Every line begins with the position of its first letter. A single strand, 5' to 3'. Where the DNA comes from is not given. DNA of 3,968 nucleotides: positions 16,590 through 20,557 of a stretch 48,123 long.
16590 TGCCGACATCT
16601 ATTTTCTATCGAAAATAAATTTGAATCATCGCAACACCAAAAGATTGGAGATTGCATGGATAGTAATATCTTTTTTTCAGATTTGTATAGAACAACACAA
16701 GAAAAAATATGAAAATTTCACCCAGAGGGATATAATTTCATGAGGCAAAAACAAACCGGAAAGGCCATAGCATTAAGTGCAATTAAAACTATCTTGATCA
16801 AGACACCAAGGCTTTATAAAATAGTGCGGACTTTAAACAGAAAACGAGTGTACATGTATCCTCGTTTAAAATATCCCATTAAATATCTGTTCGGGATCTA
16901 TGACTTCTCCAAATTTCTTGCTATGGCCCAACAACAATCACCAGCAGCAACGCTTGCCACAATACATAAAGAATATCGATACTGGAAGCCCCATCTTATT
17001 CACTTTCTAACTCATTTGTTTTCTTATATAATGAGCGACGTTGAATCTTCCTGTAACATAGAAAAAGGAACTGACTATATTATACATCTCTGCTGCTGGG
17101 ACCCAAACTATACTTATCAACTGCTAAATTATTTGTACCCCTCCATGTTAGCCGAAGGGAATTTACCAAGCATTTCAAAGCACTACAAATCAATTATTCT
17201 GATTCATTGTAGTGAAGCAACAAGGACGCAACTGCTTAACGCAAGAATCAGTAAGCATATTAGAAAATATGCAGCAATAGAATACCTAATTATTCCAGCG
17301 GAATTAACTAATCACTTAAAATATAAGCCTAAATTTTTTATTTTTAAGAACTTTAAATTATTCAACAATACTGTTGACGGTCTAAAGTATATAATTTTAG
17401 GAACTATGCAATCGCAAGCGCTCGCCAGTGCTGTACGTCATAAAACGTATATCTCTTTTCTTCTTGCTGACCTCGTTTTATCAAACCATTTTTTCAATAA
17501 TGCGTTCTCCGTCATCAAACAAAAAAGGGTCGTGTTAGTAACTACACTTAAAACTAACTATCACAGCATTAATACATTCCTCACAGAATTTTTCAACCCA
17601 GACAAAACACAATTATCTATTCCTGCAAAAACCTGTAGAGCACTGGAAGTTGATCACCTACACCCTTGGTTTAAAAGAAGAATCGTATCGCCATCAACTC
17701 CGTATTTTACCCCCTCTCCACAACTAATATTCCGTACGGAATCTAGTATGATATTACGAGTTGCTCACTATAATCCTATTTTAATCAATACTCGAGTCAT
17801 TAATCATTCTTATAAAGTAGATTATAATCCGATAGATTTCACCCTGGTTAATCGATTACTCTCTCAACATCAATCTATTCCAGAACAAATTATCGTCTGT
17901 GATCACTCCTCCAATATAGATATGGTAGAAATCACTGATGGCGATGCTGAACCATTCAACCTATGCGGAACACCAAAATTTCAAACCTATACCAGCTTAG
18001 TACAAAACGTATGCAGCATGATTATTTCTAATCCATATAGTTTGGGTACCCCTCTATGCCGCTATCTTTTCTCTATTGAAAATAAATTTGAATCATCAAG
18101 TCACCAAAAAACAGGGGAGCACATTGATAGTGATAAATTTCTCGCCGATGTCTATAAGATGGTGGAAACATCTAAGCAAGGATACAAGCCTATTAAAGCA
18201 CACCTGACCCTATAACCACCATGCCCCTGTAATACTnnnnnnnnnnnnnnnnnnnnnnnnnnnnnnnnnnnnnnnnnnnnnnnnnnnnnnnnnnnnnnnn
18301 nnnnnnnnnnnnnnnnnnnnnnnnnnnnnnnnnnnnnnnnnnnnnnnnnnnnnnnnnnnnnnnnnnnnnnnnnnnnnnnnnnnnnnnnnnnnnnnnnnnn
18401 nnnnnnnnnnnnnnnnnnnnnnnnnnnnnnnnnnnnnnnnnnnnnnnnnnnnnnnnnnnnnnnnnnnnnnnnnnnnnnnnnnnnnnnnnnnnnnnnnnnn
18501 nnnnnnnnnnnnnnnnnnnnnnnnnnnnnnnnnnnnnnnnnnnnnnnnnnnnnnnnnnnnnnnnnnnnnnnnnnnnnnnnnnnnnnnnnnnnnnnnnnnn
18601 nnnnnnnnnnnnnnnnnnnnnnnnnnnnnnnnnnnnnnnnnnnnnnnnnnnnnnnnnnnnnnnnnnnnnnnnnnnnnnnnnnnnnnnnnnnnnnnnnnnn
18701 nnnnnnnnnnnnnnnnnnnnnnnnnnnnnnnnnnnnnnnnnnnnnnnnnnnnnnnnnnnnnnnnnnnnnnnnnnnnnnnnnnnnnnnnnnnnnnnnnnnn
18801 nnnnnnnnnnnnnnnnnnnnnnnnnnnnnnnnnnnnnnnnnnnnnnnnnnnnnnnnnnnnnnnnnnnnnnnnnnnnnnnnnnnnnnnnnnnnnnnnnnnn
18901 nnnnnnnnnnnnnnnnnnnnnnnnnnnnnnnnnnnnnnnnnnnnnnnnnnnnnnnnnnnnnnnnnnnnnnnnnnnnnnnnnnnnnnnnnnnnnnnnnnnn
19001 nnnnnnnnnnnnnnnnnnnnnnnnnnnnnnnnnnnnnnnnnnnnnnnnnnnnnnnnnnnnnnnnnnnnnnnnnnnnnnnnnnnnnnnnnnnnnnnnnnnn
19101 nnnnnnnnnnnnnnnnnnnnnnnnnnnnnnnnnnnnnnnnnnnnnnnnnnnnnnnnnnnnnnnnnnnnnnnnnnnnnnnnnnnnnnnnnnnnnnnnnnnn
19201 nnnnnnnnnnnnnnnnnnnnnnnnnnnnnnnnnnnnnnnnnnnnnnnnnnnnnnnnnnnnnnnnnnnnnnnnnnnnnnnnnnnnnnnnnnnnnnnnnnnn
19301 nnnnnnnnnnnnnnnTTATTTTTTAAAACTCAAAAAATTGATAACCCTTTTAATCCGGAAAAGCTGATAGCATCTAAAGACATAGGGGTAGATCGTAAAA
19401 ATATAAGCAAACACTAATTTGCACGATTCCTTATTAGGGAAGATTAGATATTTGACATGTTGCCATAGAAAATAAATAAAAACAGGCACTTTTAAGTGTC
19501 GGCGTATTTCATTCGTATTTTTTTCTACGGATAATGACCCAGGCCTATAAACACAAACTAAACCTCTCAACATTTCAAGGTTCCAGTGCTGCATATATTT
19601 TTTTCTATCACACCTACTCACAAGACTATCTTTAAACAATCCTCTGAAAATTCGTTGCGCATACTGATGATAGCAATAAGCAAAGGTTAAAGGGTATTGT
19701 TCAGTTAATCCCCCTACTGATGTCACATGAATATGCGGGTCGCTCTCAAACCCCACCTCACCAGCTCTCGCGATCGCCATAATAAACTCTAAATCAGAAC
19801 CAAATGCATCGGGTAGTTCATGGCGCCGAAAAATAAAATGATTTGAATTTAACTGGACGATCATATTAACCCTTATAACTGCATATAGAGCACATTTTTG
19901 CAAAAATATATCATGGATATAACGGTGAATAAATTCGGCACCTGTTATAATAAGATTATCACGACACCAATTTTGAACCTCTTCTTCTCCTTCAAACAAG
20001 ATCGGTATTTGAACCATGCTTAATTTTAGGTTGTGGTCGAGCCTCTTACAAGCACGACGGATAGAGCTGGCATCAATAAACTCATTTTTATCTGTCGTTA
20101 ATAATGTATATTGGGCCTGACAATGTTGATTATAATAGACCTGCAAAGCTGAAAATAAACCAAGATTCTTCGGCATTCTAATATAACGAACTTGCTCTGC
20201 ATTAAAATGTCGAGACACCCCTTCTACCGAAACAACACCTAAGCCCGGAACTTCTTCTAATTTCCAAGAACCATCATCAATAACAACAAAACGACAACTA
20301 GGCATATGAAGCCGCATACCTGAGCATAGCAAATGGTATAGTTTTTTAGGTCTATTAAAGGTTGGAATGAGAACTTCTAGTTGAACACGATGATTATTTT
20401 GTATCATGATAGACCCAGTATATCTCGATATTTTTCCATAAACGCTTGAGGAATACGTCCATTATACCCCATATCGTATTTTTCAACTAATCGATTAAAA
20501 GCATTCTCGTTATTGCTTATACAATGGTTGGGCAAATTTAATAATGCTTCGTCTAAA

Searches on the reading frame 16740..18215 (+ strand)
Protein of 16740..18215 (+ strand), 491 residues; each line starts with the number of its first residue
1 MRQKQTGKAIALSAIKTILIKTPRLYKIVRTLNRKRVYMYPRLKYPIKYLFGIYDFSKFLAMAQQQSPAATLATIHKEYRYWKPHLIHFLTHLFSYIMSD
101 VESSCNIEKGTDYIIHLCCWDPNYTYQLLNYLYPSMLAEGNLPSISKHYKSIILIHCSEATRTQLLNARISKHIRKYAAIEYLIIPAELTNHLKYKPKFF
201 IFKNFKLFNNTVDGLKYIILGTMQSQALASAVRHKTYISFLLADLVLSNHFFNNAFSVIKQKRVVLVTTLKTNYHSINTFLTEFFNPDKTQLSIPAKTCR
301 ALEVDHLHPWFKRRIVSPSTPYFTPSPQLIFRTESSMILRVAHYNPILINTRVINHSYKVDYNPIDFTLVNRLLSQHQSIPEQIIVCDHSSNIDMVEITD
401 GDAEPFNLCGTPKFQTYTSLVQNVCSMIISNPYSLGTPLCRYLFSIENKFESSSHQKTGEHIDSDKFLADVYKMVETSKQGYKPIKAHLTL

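Call 4: search_protein_families(library=pfam, proteins=[window:16740-18215:+], max_evalue=0.01)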
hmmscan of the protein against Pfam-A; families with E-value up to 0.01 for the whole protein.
window:16740-18215:+ (491 aa): 0 families

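Call 5: search_protein_families(library=ncbifam, proteins=[window:16740-18215:+], max_evalue=1)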
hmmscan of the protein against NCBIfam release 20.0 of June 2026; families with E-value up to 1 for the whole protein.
window:16740-18215:+ (491 aa): 1 family
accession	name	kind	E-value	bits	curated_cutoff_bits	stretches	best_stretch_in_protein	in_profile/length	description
NF001543.0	PRK00373.1-2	equivalog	0.0014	18.3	290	1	162-195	153-185/212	V-type ATP synthase subunit D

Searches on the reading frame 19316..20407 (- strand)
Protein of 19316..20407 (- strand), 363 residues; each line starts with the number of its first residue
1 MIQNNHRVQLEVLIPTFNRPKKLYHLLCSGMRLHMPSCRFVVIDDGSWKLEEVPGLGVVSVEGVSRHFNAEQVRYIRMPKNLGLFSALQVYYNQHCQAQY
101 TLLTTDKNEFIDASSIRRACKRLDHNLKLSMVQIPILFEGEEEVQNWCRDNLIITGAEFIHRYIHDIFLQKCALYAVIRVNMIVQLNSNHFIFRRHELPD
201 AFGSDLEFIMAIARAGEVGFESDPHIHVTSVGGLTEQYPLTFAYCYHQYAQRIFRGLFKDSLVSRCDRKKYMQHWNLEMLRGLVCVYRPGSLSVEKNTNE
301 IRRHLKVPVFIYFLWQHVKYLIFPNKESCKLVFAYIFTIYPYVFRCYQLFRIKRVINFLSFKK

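Call 4: search_protein_families(library=pfam, proteins=[window:19316-20407:-], max_evalue=0.01)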
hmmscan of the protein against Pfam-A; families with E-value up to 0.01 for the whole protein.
window:19316-20407:- (363 aa): 1 family
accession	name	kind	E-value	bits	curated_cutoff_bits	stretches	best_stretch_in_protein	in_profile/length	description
PF00535.33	Glycos_transf_2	-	1.8e-05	25.2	23.3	1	12-126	2-106/168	Glycosyl transferase family 2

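Call 19: find_encoding_contigs(protein=window:19316-20407:-, flank=10000, max_places=10)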
Protein window:19316-20407:- (363 aa): 1 contig read that carries it; 1 place shown.
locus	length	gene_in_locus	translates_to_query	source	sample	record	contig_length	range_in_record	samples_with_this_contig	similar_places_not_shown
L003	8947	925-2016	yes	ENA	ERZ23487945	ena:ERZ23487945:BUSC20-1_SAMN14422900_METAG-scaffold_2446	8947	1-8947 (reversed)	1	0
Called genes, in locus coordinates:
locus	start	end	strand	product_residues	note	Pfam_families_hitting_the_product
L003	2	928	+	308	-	?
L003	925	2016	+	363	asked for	PF00535:Glycos_transf_2 (faint)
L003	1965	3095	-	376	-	PF00535:Glycos_transf_2, PF13641:Glyco_tranf_2_3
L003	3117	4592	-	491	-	-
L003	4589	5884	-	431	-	-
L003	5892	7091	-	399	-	PF05050:Methyltransf_21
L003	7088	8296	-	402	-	PF13489:Methyltransf_23, PF13847:Methyltransf_31 (faint), PF08241:Methyltransf_11 (weak), PF08242:Methyltransf_12, PF13649:Methyltransf_25 (weak)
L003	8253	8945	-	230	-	?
